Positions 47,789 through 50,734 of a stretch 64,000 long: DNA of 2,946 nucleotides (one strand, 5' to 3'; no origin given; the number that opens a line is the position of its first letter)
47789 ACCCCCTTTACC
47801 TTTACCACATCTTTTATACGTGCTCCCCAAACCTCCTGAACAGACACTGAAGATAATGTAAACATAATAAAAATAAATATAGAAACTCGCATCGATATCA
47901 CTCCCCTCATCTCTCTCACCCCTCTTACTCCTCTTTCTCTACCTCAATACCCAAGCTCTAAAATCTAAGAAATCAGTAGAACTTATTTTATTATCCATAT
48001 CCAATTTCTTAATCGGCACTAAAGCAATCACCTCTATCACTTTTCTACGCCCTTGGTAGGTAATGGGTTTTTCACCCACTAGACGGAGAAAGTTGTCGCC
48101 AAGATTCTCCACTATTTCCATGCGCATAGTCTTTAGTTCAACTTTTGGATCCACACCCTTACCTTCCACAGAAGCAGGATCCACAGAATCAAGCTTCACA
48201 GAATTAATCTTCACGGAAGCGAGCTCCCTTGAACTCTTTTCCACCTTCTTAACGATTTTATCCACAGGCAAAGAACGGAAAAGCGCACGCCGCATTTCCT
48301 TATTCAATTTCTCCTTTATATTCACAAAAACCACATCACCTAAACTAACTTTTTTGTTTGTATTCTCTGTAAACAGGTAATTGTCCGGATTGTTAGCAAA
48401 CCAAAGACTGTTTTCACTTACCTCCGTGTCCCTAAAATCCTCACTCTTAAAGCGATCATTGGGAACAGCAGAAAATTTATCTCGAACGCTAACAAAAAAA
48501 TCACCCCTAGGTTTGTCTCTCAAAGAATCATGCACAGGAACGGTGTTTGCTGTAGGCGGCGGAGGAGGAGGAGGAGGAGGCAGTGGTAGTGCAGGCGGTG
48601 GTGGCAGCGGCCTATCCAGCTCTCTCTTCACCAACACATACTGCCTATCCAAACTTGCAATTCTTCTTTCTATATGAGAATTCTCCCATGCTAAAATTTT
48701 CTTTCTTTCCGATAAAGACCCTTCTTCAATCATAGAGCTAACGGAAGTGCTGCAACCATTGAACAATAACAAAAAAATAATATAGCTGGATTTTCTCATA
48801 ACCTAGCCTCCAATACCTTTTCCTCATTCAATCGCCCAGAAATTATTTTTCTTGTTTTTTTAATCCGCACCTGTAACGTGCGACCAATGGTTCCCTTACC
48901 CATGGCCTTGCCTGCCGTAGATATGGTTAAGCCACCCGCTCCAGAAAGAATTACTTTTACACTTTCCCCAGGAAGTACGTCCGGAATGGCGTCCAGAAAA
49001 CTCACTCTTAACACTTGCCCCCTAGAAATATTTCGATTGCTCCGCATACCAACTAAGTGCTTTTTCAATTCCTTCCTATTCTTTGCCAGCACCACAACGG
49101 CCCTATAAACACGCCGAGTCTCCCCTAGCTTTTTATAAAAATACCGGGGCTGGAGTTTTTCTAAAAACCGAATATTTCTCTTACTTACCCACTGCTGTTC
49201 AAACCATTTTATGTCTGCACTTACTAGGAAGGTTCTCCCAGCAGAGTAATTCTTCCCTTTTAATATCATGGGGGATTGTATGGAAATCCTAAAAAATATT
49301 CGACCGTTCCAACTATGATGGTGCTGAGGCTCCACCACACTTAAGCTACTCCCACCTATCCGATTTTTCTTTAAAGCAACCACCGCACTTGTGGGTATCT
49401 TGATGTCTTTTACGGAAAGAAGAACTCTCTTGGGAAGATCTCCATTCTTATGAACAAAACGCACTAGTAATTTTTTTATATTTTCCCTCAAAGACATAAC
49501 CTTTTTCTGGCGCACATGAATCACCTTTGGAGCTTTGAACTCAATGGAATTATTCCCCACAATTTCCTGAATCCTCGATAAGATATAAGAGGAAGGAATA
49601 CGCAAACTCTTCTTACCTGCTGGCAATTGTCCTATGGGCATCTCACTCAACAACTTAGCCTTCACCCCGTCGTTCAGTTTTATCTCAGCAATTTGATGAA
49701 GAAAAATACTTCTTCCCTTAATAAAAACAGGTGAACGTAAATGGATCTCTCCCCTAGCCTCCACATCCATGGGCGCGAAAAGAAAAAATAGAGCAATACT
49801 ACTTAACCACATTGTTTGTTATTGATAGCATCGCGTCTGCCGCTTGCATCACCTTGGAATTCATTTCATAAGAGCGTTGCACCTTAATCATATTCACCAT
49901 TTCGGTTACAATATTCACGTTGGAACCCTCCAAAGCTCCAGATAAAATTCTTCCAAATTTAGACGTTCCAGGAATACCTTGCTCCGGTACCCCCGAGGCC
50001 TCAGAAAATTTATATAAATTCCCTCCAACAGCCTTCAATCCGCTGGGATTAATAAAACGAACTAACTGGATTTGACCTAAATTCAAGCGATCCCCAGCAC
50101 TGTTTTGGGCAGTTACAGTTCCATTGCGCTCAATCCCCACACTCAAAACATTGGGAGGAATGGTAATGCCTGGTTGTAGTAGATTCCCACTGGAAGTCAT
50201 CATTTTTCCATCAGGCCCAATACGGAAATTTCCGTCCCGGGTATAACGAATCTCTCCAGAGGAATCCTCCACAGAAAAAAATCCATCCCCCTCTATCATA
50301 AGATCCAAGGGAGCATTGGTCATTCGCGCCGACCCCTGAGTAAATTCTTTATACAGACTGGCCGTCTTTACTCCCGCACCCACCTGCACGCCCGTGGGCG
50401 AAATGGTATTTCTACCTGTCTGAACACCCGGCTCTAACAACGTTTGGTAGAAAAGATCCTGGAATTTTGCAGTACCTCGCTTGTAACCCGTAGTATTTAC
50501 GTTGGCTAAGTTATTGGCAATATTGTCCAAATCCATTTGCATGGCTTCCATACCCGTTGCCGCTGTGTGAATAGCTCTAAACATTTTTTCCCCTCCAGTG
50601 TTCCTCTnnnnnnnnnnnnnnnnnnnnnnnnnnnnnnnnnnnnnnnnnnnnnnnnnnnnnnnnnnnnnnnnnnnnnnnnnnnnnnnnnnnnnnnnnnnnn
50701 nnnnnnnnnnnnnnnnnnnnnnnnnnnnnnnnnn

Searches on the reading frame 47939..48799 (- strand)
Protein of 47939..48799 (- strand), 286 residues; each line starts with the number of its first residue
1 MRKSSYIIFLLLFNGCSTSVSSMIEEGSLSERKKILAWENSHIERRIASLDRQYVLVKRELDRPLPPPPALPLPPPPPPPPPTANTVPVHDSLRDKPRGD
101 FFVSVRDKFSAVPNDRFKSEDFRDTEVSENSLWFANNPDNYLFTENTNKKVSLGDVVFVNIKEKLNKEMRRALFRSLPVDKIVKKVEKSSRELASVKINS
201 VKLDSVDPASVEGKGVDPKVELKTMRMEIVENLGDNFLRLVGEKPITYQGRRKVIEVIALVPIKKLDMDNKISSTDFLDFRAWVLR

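Call 25: search_protein_families(library=pfam, proteins=[window:47939-48799:-], max_evalue=0.00001)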
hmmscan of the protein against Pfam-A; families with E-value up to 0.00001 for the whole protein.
window:47939-48799:- (286 aa): 1 family
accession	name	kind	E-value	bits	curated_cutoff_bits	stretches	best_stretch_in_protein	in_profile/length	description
PF02107.21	FlgH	-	9e-07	29.1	27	1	128-281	3-145/172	Flagellar L-ring protein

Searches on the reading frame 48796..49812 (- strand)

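Call 25: search_protein_families(library=pfam, proteins=[window:48796-49812:-], max_evalue=0.00001)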
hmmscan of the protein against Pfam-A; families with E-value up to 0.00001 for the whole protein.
window:48796-49812:- (338 aa): 1 family
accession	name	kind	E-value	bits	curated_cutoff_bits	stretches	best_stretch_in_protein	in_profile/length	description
PF13144.11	ChapFlgA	-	1.1e-13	51.7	23.8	1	249-332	36-118/122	Chaperone for flagella basal body P-ring formation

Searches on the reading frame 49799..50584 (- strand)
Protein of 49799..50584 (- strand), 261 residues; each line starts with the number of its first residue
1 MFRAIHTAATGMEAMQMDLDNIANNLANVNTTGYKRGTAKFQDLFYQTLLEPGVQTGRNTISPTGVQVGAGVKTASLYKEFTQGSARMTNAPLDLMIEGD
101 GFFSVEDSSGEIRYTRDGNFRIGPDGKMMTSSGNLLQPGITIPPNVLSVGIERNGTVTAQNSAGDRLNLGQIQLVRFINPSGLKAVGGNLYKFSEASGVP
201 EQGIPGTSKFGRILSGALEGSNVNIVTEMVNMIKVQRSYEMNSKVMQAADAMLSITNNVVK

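Call 25: search_protein_families(library=pfam, proteins=[window:49799-50584:-], max_evalue=0.00001)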
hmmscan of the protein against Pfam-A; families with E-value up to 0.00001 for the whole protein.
window:49799-50584:- (261 aa): 3 families
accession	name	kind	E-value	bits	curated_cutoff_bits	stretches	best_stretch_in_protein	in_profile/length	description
PF22692.1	LlgE_F_G_D1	-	3e-23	82.2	27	1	96-159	1-64/64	Flagellar hook protein FlgE/F/G D1 domain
PF06429.18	Flg_bbr_C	-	5.8e-21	74.2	23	1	215-258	2-45/46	Flagellar basal body rod FlgEFG protein C-terminal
PF00460.25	Flg_bb_rod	-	3.1e-08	33.8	20.7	1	6-35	2-31/31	Flagella basal body rod protein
